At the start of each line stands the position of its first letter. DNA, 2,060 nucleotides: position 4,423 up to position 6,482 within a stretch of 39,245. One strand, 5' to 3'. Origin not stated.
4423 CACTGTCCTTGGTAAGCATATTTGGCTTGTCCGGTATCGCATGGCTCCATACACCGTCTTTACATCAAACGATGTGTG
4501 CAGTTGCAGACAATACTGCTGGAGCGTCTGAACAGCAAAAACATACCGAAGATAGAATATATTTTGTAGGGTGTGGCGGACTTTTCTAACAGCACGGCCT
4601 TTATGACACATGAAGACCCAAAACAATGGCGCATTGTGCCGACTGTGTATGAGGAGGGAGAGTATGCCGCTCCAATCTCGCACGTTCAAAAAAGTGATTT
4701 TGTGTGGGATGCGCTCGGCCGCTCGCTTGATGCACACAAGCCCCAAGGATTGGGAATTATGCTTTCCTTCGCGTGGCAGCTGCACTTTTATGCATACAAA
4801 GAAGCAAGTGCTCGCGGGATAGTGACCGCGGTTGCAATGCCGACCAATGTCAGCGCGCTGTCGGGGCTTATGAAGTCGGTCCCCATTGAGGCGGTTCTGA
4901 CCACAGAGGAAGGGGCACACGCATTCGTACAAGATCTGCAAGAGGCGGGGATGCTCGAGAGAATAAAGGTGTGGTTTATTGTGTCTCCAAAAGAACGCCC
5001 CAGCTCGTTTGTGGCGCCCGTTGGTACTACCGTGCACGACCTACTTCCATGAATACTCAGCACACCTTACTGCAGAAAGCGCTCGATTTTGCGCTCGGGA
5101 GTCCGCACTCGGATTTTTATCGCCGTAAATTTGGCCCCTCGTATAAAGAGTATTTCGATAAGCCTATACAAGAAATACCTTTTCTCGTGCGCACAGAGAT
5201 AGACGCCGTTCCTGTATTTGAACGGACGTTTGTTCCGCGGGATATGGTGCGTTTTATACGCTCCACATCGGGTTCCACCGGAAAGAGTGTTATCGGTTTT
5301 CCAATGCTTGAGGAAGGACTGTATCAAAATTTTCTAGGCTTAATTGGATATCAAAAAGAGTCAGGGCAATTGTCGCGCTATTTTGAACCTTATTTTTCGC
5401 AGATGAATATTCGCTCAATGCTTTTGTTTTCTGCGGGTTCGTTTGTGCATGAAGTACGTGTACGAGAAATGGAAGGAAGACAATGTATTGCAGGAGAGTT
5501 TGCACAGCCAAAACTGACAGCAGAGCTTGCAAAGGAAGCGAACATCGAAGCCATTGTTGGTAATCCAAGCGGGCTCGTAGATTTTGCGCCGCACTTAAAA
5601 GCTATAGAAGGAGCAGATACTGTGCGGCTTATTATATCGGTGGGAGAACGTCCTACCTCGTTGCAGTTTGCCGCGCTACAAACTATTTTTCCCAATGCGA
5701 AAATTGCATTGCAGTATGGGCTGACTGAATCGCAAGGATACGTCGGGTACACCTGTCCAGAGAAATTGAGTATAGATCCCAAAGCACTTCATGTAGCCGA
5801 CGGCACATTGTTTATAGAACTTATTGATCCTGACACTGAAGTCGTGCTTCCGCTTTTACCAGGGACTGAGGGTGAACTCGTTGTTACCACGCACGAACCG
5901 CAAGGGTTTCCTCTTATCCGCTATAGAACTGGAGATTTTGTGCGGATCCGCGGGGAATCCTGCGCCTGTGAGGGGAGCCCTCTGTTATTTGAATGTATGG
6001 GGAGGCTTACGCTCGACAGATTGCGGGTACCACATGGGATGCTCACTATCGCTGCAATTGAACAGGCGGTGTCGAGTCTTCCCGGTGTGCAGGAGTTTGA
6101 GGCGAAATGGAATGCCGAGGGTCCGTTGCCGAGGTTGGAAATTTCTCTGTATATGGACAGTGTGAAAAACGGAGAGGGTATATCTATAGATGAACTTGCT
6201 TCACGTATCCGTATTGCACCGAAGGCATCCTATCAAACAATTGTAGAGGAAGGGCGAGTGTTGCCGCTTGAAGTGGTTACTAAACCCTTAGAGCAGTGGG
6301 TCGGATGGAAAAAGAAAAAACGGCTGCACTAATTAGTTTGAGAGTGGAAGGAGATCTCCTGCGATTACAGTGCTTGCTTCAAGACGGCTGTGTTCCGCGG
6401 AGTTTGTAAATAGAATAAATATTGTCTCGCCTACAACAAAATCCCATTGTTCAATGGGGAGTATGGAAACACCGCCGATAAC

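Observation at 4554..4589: The C-terminal Cys-x4-COOH pentapeptide (CGGLF / CGGIF) has the geometry of an AIP thiolactone ring but lacks the AgrD-type C-terminal tail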

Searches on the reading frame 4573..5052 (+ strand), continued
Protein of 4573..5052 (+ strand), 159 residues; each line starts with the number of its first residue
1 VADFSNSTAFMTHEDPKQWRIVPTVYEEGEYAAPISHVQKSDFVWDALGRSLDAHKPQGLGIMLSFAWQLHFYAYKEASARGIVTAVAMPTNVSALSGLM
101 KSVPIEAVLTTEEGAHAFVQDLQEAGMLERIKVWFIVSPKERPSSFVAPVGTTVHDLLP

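Call 71: search_protein_families(library=ncbifam, proteins=[L092:387-1451:+, L092:1775-2350:+, L092:2355-3470:+, L092:3473-4789:+, L092:5848-7137:+, L092:7145-8473:+, L092:8482-9795:+, L093:837-2243:-, L093:3705-4994:+, L093:7063-8370:+], max_evalue=0.01)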
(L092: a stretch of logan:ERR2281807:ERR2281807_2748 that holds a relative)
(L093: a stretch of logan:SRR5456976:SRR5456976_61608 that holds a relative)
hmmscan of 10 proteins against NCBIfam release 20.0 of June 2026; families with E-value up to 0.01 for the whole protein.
L092:387-1451:+ (354 aa): 0 families

L092:1775-2350:+ (191 aa): 0 families

L092:2355-3470:+ (371 aa): 4 families
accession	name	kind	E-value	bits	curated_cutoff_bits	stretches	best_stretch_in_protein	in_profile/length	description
NF045666.1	DVU1553_fam_AMP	equivalog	1.9e-13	50.2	300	1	100-250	167-321/331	DVU_1553 family AMP-dependent CoA ligase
NF053551.1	FlxY_rubin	equivalog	3.4e-13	49.1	520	1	113-290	165-353/424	flexirubin biosynthesis putative acyl-CoA ligase FlxY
TIGR02304.1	aden_form_hyp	equivalog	5.1e-07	29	251.9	1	27-251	101-317/430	F390 synthetase-related protein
NF041878.1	paak_haloarch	equivalog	1.2e-06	27.4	700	1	143-331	202-394/427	phenylacetate--CoA ligase PaaK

L092:3473-4789:+ (438 aa): 0 families

L092:5848-7137:+ (429 aa): 6 families
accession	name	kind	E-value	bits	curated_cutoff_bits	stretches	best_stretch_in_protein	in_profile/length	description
NF045666.1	DVU1553_fam_AMP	equivalog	3.8e-26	92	300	1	146-306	169-324/331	DVU_1553 family AMP-dependent CoA ligase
NF053551.1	FlxY_rubin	equivalog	4.5e-18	65.2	520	1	212-303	230-313/424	flexirubin biosynthesis putative acyl-CoA ligase FlxY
NF041878.1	paak_haloarch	equivalog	2.1e-14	53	700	1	137-301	150-313/427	phenylacetate--CoA ligase PaaK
TIGR02155.1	PA_CoA_ligase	equivalog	2.9e-12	45.8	646.3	1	244-295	252-302/422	phenylacetate--CoA ligase PaaK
NF041217.1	BagE_FevW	exception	1.6e-07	30.7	800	1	176-311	185-310/424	bagremycin/ferroverdin synthetase BagE/FevW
TIGR01733.1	AA-adenyl-dom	subfamily_domain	3.9e-06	25.9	317.4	1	160-272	213-325/409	amino acid adenylation domain-containing protein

L092:7145-8473:+ (442 aa): 6 families
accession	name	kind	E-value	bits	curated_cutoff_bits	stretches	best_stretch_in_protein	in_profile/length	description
NF045666.1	DVU1553_fam_AMP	equivalog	1.7e-19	70.1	300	1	133-294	165-319/331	DVU_1553 family AMP-dependent CoA ligase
NF041878.1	paak_haloarch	equivalog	1.9e-14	53.1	700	1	144-378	166-391/427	phenylacetate--CoA ligase PaaK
NF053551.1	FlxY_rubin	equivalog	2.8e-11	42.8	520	1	194-384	221-395/424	flexirubin biosynthesis putative acyl-CoA ligase FlxY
TIGR02155.1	PA_CoA_ligase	equivalog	3.1e-10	39.2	646.3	1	217-337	237-348/422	phenylacetate--CoA ligase PaaK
NF041217.1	BagE_FevW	exception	6.5e-07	28.7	800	1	172-305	189-311/424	bagremycin/ferroverdin synthetase BagE/FevW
TIGR01733.1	AA-adenyl-dom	subfamily_domain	1.1e-06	27.7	317.4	1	142-264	204-325/409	amino acid adenylation domain-containing protein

L092:8482-9795:+ (437 aa): 0 families

L093:837-2243:- (468 aa): 0 families

L093:3705-4994:+ (429 aa): 5 families
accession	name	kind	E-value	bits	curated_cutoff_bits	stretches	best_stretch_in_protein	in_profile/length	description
NF045666.1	DVU1553_fam_AMP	equivalog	6.6e-18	64.9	300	1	154-310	178-327/331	DVU_1553 family AMP-dependent CoA ligase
NF041878.1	paak_haloarch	equivalog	2.5e-15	56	700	1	159-309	173-320/427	phenylacetate--CoA ligase PaaK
NF053551.1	FlxY_rubin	equivalog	8.9e-10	37.8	520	1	212-309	230-318/424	flexirubin biosynthesis putative acyl-CoA ligase FlxY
TIGR02155.1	PA_CoA_ligase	equivalog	2.3e-09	36.3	646.3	1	240-363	248-361/422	phenylacetate--CoA ligase PaaK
NF041217.1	BagE_FevW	exception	1.5e-06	27.5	800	1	179-315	188-313/424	bagremycin/ferroverdin synthetase BagE/FevW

L093:7063-8370:+ (435 aa): 6 families
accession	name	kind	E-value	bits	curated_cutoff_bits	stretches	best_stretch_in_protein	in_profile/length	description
NF045666.1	DVU1553_fam_AMP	equivalog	6.7e-19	68.1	300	1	128-296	164-325/331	DVU_1553 family AMP-dependent CoA ligase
NF041878.1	paak_haloarch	equivalog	1.3e-14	53.6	700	1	144-337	170-360/427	phenylacetate--CoA ligase PaaK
NF053551.1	FlxY_rubin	equivalog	2.6e-12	46.2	520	1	198-381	228-399/424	flexirubin biosynthesis putative acyl-CoA ligase FlxY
TIGR02155.1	PA_CoA_ligase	equivalog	9.3e-12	44.2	646.3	1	233-339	253-354/422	phenylacetate--CoA ligase PaaK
TIGR01733.1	AA-adenyl-dom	subfamily_domain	1.4e-05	24.1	317.4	1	134-259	200-324/409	amino acid adenylation domain-containing protein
NF041217.1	BagE_FevW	exception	0.0011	18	800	1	236-325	249-334/424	bagremycin/ferroverdin synthetase BagE/FevW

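Call 88: search_solved_structures(query=A4, max_evalue=1)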
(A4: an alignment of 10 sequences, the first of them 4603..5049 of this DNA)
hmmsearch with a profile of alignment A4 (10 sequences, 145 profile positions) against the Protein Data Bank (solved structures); distinct sequences matched with E-value up to 1: 3.
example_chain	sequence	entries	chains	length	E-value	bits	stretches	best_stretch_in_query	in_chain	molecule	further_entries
8etq_A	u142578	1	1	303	0.00047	22.9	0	49-71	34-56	k-cTRP5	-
1zq1_C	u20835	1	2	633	0.39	13.5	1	62-104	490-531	Glutamyl-tRNA(Gln) amidotransferase subunit E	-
3rmt_A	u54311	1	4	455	0.61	12.9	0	85-124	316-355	3-phosphoshikimate 1-carboxyvinyltransferase 1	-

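Call 94: search_protein_families(library=pfam, proteins=[L092:8482-9795:+, L092:3473-4789:+], max_evalue=1)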
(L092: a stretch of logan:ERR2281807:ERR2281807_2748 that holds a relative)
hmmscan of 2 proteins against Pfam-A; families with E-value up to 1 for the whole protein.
L092:8482-9795:+ (437 aa): 1 family
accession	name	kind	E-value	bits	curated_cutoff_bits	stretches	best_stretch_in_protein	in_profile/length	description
PF05090.19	HTTM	-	0.0073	16.4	27.7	1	101-260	91-255/259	HTTM domain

L092:3473-4789:+ (438 aa): 0 families

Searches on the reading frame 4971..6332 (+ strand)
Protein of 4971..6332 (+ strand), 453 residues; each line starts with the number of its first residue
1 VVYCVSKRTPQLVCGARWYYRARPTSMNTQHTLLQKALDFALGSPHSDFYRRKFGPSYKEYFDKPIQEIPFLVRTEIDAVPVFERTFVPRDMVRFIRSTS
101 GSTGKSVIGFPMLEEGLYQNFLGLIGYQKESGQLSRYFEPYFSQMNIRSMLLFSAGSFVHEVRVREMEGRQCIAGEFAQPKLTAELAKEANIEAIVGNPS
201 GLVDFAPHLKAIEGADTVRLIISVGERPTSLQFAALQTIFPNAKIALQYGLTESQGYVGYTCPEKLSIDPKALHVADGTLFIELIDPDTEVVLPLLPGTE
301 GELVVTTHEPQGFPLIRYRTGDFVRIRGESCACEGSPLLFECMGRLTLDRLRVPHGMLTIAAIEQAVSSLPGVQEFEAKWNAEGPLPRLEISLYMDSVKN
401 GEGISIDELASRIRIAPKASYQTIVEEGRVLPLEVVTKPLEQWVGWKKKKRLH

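Call 10: search_protein_families(library=pfam, proteins=[window:4971-6332:+], max_evalue=0.01)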
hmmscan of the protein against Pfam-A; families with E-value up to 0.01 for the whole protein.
window:4971-6332:+ (453 aa): 1 family
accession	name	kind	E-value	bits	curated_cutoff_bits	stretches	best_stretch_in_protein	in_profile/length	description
PF00501.34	AMP-binding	-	5.6e-07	29.1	29.9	1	172-306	235-375/384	AMP-binding enzyme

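Call 11: search_protein_families(library=ncbifam, proteins=[window:4971-6332:+], max_evalue=0.01)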
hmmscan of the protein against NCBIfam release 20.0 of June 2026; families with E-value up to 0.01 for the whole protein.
window:4971-6332:+ (453 aa): 8 families
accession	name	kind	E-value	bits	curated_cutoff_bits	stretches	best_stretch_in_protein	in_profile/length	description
NF045666.1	DVU1553_fam_AMP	equivalog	6.2e-26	91.3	300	1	164-334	155-318/331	DVU_1553 family AMP-dependent CoA ligase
NF041878.1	paak_haloarch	equivalog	2.3e-14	52.8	700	1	248-395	231-374/427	phenylacetate--CoA ligase PaaK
NF053551.1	FlxY_rubin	equivalog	2.3e-12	46.4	520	1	28-420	11-398/424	flexirubin biosynthesis putative acyl-CoA ligase FlxY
TIGR02155.1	PA_CoA_ligase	equivalog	1.3e-11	43.7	646.3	1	248-328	226-301/422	phenylacetate--CoA ligase PaaK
NF041217.1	BagE_FevW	exception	1.7e-06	27.3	800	1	232-440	208-402/424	bagremycin/ferroverdin synthetase BagE/FevW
TIGR01733.1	AA-adenyl-dom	subfamily_domain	1.7e-05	23.8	317.4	1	178-266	199-286/409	amino acid adenylation domain-containing protein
NF052580.1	Str24CoAsynCasG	equivalog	0.00029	19.3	750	1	223-306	322-405/548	steroid-24-oyl-CoA synthetase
TIGR03098.1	ligase_PEP_1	hypoth_equivalog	0.00047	18.7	592.35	1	168-290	228-349/517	acyl-CoA ligase (AMP-forming), exosortase A system-associated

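Call 37: find_related_loci(query=A3, collection=genome_contigs, flank=5000)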
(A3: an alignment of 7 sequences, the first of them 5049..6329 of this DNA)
Query A3 (427 aa) in genome_contigs; peptide patterns used: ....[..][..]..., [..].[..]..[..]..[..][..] (x = any residue, [..] = any of these).
600 stretches matched a pattern (row limit reached: there are more); 546 encode a relative of the query (tblastn E <= 1e-3); the best 80 are kept; 80 distinct loci.
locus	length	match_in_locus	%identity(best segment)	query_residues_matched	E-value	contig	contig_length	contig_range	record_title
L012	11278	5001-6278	78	1-426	0e+0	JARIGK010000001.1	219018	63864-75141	MAG: Candidatus Adlerbacteria bacterium isolate CullarsAll.DT.02 k141_426384, whole genome shotgun sequence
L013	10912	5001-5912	29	1-327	4e-28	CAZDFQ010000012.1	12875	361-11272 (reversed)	MAG TPA_asm: uncultured Candidatus Saccharibacteria bacterium isolate SRP093762_co1_25 genome assembly, contig: NODE_283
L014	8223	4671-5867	26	8-424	1e-27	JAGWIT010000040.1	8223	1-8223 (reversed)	MAG: Patescibacteria group bacterium isolate REEB120 contig-150_12030, whole genome shotgun sequence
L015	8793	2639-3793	25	8-405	2e-27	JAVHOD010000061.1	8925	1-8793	MAG: Candidatus Paceibacterota bacterium isolate WB02no9_41_8 NODE_7778_length_8925_cov_4.762345, whole genome shotgun s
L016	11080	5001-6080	28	41-407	3e-30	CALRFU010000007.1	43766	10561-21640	MAG: Candidatus Nomurabacteria bacterium isolate TH-08apr19-232 genome assembly, contig: TH-08apr19-C2041, whole genome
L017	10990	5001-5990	26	8-357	8e-24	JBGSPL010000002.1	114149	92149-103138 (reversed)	MAG: Patescibacteria group bacterium isolate JTS-AC303 k141_4162513, whole genome shotgun sequence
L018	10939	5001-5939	26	8-344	3e-22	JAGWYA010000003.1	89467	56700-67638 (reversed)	MAG: Patescibacteria group bacterium isolate REEB48 contig-150_187, whole genome shotgun sequence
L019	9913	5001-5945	29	18-327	5e-22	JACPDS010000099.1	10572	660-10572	MAG: Armatimonadetes bacterium isolate NC_groundwater_315_Ag_B-0.1um_31_7 GD18-4_B1_scaffold_643254, whole genome shotgu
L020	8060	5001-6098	27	23-388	8e-20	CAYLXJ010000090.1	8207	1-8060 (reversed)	MAG TPA_asm: uncultured Pirellulales bacterium isolate binchicken_co274_72 genome assembly, contig: NODE_21014_length_82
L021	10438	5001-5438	35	216-367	1e-19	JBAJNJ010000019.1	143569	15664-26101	MAG: Desulfobacter sp. isolate MAG1-Ocu2016 MAG-Ocu-1-OculinaPatagonica-C21, whole genome shotgun sequence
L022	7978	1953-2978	29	23-365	3e-19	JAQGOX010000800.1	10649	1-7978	MAG: Verrucomicrobiales bacterium isolate RYN_624 scaffold_3170779, whole genome shotgun sequence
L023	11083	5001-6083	28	32-401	5e-19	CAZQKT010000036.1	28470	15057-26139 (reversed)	MAG TPA_asm: uncultured Spirochaetales bacterium isolate binchicken_co8_381 genome assembly, contig: NODE_2237_length_28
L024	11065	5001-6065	29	23-376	7e-19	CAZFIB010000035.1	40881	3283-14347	MAG TPA_asm: uncultured Thermodesulfobacteriota bacterium isolate SRP141376_co4_291 genome assembly, contig: NODE_1699_l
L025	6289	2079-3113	27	16-379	7e-19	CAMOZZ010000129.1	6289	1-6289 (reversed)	MAG: uncultured Lachnospiraceae bacterium isolate SRR873608_bin.142_metaWRAP_v1.3_MAG genome assembly, contig: NODE_4255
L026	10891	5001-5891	29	40-348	1e-18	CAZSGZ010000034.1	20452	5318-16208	MAG TPA_asm: uncultured Spirochaetales bacterium isolate SRP332253_co1_171 genome assembly, contig: NODE_4163_length_204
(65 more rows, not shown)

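Call 41: search_solved_structures(query=A3, max_evalue=0.01, show_alignments=1)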
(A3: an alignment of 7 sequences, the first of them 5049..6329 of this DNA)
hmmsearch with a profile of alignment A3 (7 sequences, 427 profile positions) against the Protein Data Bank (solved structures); distinct sequences matched with E-value up to 0.01: 13.
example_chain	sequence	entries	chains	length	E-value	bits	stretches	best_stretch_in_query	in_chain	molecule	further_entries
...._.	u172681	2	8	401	2.6e-19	72.5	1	181-359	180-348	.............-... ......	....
4r1l_A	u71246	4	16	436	2.4e-16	62.8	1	161-374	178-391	Phenylacetate-coenzyme A ligase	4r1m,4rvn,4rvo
2y4o_A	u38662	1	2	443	7.2e-15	57.9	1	149-383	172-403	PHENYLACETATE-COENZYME A LIGASE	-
2y27_A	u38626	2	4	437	6.2e-14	54.8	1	149-297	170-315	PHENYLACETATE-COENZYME A LIGASE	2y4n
6wuq_A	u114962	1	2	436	1.8e-13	53.3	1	158-381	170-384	AjiA1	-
6siw_A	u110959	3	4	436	1e-12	50.8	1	160-370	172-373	PaaK-like ligase (AMP-dependent synthetase and ligase) | AMP-dependent synthetase and ligase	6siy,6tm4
6siw_B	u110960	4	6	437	1e-12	50.8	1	160-370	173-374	PaaK-like ligase (AMP-dependent synthetase and ligase) | AMP-dependent synthetase and ligase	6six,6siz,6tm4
6mfy_A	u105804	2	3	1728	3.4e-05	26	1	149-275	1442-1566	Linear gramicidin synthase subunit A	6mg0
6mfz_A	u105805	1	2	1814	3.8e-05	25.9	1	149-275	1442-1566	Linear gramicidin synthase subunit A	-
9be3_A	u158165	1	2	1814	3.8e-05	25.9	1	149-275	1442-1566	Linear gramicidin synthase subunit A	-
9be4_A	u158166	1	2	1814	3.8e-05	25.9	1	149-275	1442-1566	Linear gramicidin synthase subunit A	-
9meh_A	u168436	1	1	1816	3.8e-05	25.9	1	149-275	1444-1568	Linear gramicidin synthase subunit A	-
7r27_A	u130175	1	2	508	0.00074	21.6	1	173-276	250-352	D-alanine--D-alanyl carrier protein ligase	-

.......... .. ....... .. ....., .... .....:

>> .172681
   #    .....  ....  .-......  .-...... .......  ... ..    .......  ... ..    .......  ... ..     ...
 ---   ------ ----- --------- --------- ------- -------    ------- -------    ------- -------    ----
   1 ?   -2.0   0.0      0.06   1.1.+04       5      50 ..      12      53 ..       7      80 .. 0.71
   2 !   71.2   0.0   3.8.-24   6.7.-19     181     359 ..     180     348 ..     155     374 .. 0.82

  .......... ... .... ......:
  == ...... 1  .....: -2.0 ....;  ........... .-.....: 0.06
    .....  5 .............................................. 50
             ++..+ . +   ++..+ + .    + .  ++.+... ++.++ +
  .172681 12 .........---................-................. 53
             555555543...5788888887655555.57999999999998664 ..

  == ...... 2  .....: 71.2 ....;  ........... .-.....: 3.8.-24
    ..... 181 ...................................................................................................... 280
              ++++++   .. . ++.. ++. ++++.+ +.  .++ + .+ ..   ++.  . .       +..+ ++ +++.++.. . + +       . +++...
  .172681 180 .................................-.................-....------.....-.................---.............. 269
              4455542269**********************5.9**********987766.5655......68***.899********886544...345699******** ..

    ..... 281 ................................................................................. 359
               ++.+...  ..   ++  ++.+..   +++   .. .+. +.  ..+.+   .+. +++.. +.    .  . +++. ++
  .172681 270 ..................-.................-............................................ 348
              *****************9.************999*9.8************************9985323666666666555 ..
